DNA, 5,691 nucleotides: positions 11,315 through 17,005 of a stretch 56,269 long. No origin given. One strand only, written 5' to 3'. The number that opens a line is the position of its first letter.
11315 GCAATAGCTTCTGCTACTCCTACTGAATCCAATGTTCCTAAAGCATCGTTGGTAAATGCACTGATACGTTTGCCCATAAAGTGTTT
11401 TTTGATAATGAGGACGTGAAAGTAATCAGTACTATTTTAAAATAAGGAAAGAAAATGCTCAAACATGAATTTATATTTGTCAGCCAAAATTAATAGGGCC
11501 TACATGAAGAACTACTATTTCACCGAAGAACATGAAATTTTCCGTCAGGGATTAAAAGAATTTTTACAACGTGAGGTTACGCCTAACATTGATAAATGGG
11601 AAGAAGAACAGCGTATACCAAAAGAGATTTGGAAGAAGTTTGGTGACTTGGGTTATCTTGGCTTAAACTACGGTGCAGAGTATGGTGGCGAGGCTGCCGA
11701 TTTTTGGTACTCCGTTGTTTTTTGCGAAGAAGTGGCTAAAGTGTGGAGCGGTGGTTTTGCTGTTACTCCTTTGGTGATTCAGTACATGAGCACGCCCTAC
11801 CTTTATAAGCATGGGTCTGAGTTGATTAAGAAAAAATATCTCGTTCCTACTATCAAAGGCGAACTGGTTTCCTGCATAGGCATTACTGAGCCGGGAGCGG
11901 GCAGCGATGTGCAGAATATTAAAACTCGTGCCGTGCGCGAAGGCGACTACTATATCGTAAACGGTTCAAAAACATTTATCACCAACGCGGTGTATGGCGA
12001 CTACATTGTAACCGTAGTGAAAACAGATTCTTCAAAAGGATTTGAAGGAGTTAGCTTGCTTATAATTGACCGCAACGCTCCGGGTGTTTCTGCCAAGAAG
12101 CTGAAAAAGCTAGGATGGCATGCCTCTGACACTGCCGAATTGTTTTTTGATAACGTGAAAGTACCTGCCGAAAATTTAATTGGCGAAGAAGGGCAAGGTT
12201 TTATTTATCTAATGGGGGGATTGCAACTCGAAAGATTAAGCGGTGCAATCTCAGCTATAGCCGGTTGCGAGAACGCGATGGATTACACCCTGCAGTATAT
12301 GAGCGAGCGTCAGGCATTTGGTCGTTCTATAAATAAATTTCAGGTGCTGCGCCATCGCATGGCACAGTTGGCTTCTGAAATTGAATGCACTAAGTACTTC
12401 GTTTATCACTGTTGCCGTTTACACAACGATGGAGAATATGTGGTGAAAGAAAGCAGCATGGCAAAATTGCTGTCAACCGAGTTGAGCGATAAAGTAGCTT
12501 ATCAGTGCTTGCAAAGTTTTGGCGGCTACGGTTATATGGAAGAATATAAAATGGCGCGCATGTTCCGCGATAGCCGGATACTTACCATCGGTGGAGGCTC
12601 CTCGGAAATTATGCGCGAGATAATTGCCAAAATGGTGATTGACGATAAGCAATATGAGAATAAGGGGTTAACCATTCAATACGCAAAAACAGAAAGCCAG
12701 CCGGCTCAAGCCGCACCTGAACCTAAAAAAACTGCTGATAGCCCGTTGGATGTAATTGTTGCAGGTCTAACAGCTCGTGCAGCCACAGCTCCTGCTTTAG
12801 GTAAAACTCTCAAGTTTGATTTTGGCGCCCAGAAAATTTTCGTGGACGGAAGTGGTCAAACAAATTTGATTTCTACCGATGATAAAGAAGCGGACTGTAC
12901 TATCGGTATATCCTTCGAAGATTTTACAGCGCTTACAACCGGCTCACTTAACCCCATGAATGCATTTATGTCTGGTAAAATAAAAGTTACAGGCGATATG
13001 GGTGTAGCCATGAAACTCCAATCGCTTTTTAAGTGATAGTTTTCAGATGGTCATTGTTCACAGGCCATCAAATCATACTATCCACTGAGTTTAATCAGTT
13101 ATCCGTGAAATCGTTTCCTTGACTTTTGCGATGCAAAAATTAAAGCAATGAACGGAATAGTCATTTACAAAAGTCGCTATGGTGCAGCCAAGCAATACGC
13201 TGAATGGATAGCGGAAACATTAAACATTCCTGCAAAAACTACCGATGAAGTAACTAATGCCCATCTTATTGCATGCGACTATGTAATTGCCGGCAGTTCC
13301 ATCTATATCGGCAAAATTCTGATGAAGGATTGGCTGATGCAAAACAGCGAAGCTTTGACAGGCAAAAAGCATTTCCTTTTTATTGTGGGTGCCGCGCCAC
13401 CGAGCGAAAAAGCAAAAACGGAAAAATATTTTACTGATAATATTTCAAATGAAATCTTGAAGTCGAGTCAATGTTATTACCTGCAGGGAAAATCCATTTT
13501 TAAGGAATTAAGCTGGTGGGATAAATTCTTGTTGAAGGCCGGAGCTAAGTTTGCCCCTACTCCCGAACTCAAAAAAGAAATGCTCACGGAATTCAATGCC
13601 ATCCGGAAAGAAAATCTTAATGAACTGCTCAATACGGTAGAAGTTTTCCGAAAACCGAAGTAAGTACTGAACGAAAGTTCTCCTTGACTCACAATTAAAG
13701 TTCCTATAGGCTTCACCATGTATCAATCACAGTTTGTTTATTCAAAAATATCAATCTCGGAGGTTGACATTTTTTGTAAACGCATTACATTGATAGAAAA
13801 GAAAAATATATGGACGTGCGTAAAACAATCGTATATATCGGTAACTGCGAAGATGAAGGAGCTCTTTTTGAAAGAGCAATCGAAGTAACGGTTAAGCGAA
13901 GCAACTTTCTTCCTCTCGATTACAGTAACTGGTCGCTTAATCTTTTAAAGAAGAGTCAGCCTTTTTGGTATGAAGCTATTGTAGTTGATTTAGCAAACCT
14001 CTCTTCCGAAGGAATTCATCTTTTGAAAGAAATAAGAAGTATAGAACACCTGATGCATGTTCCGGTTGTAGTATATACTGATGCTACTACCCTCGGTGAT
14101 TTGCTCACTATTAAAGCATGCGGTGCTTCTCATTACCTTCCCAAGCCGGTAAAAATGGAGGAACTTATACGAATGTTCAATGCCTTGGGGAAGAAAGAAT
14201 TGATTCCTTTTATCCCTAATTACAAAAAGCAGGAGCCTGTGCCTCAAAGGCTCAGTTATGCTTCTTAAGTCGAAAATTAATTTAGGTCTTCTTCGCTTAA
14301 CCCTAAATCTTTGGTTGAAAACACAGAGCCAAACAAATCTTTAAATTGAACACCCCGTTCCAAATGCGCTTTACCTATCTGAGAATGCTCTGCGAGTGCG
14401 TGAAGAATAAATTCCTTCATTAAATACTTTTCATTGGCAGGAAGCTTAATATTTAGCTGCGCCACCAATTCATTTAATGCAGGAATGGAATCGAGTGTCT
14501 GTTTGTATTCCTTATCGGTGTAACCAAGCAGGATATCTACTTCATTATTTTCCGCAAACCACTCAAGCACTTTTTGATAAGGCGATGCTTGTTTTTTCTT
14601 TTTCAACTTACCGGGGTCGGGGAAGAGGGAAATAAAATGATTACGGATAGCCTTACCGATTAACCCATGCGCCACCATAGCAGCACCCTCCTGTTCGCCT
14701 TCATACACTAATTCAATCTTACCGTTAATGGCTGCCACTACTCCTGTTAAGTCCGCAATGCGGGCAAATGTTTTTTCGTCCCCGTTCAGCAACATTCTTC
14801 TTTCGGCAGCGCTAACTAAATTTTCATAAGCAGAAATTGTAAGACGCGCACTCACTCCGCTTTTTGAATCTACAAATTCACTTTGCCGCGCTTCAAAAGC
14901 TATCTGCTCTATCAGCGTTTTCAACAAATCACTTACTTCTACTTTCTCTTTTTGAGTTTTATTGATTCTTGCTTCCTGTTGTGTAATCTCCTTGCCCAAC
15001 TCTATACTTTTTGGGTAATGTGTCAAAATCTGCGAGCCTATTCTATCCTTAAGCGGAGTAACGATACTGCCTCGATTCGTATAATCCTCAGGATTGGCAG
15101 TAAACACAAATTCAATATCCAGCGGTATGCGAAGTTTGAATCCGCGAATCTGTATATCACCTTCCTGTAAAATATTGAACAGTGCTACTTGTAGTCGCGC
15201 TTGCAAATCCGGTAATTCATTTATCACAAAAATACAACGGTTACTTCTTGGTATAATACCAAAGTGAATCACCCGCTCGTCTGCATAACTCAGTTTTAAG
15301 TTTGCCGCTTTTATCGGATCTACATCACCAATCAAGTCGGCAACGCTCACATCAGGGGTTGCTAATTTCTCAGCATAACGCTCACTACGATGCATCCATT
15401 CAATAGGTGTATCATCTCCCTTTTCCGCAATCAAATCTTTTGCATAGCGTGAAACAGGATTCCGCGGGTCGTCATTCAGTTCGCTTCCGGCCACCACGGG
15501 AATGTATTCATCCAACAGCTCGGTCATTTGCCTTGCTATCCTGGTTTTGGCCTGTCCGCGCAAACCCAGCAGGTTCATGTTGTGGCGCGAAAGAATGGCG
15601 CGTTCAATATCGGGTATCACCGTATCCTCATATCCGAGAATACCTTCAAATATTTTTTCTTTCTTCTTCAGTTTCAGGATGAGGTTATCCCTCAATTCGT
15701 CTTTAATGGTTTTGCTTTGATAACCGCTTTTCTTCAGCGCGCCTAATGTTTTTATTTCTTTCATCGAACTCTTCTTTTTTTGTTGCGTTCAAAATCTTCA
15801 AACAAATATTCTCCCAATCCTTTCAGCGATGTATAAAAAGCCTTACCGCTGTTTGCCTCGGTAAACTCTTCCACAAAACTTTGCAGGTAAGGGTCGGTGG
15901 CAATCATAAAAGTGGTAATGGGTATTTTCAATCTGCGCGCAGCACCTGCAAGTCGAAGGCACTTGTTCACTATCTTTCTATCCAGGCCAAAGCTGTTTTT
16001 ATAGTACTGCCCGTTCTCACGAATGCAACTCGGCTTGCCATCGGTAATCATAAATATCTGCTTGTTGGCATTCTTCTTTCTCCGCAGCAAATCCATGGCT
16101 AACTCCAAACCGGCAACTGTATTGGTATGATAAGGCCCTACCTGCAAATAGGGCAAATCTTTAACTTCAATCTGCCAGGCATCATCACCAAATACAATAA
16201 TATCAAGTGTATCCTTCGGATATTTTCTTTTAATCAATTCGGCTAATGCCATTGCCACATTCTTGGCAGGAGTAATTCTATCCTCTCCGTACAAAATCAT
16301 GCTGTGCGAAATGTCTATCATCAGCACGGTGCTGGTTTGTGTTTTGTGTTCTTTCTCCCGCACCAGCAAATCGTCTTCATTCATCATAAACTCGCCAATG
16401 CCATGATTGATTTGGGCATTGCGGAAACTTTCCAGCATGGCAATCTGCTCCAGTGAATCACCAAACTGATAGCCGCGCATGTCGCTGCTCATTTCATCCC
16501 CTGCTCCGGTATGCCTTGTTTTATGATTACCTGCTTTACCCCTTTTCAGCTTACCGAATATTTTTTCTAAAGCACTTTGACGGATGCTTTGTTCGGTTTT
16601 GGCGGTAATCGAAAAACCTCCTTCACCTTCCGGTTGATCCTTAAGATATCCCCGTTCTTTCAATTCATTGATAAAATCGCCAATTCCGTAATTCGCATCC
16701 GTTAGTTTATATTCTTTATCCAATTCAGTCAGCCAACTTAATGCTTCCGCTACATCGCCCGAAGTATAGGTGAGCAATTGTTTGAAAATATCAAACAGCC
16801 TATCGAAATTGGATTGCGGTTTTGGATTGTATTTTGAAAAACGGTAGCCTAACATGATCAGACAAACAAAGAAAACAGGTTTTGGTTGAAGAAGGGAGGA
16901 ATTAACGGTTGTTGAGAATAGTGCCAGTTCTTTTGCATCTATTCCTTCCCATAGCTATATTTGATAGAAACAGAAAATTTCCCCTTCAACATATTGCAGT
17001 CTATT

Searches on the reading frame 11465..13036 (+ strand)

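Call 43: search_protein_families(library=pfam, proteins=[window:11465-13036:+], max_evalue=0.001)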
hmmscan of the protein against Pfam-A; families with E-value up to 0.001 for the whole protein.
window:11465-13036:+ (523 aa): 5 families
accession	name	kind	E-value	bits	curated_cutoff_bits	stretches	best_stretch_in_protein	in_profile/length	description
PF00441.29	Acyl-CoA_dh_1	-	9.5e-42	143.1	22.4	1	243-390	1-148/150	Acyl-CoA dehydrogenase, C-terminal domain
PF02771.21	Acyl-CoA_dh_N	-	9.2e-29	100.5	22.9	1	20-133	1-113/113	Acyl-CoA dehydrogenase, N-terminal domain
PF02770.24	Acyl-CoA_dh_M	-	5.7e-25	87.8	33.3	1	137-231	1-97/97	Acyl-CoA dehydrogenase, middle domain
PF02036.22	SCP2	-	9.5e-18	64.9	21.3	1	437-523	12-101/101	SCP-2 sterol transfer family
PF08028.16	Acyl-CoA_dh_2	-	9.8e-13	49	22.7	1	269-374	12-127/134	Acyl-CoA dehydrogenase, C-terminal domain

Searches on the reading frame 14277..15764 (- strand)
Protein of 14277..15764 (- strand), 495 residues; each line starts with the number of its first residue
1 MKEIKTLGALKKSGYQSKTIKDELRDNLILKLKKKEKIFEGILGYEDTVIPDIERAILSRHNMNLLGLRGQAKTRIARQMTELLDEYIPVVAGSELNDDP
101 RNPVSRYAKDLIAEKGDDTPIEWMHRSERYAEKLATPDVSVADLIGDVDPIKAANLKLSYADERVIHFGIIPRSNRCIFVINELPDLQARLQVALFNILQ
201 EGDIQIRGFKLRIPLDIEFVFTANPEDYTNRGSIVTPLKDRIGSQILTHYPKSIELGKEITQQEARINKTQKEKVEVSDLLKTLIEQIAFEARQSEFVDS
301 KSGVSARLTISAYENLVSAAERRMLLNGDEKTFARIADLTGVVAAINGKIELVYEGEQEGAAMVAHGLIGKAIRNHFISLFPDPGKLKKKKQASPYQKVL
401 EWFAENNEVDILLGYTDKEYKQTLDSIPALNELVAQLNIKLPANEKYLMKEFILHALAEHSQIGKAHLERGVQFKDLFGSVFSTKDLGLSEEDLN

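Call 43: search_protein_families(library=pfam, proteins=[window:14277-15764:-], max_evalue=0.001)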
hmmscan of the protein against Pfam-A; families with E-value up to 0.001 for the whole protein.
window:14277-15764:- (495 aa): 2 families
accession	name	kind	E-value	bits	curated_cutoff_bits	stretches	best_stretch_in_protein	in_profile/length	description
PF07728.20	AAA_5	-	5.4e-06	26.9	22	0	129-241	27-138/139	AAA domain (dynein-related subfamily)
PF00158.32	Sigma54_activat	-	0.00048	20.3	20.2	0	167-224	85-142/168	Sigma-54 interaction domain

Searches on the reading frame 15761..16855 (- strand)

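Call 43: search_protein_families(library=pfam, proteins=[window:15761-16855:-], max_evalue=0.001)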
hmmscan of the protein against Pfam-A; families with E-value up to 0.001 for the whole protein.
window:15761-16855:- (364 aa): 1 family
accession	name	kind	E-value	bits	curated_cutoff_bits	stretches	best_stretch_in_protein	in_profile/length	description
PF13519.12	VWA_2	-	2.4e-09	38.2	27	1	176-274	1-107/107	von Willebrand factor type A domain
